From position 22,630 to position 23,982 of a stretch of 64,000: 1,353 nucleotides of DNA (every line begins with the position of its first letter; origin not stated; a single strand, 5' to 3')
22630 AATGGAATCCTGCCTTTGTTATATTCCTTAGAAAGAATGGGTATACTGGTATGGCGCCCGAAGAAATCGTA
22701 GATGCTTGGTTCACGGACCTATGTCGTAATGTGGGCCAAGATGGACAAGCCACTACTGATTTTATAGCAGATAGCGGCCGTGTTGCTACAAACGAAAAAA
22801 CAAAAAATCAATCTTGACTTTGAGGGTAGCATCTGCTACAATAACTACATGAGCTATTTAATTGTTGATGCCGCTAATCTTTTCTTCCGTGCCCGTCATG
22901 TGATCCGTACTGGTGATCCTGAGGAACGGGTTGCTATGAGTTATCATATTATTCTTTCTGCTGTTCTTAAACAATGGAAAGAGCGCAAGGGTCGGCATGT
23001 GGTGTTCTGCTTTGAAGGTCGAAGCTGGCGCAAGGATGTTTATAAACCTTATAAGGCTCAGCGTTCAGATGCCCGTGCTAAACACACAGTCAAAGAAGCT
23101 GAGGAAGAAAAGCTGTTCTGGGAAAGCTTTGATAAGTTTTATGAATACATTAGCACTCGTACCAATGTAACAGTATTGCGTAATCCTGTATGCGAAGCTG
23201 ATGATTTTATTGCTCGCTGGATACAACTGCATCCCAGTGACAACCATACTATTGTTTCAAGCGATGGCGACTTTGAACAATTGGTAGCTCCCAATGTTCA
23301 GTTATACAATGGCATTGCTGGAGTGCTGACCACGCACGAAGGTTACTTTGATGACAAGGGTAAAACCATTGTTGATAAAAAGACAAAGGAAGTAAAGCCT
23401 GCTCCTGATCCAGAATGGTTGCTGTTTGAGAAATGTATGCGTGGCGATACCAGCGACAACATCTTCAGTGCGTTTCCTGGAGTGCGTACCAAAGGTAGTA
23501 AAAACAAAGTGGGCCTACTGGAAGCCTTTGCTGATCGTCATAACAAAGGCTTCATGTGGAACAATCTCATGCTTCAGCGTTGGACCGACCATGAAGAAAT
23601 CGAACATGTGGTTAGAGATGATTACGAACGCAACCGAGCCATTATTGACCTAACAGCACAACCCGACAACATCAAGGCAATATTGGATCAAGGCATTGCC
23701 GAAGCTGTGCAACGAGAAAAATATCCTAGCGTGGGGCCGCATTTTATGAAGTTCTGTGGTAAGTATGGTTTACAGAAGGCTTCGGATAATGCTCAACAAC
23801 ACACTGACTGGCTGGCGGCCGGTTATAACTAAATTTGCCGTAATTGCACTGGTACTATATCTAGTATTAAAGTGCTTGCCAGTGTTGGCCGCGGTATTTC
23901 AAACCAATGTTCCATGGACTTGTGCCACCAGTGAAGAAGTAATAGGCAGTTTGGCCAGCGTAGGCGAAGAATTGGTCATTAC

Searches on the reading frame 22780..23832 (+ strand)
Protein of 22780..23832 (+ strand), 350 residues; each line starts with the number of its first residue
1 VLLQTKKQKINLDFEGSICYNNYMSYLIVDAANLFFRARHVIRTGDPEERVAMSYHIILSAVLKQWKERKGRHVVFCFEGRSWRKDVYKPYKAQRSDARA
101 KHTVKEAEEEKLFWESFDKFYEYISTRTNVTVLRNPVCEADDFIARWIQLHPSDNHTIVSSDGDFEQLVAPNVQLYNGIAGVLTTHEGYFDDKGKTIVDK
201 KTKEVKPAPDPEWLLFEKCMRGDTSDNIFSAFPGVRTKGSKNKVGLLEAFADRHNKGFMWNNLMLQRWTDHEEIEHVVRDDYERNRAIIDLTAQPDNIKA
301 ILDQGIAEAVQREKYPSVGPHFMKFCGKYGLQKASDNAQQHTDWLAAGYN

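Call 8: search_protein_families(library=pfam, proteins=[window:22780-23832:+], max_evalue=0.01)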
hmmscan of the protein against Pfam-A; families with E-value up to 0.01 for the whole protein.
window:22780-23832:+ (350 aa): 1 family
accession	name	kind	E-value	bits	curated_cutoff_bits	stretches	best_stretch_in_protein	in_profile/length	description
PF02739.22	5_3_exonuc_N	-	8.4e-19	68.3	34.3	1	26-181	2-150/164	5'-3' exonuclease, N-terminal resolvase-like domain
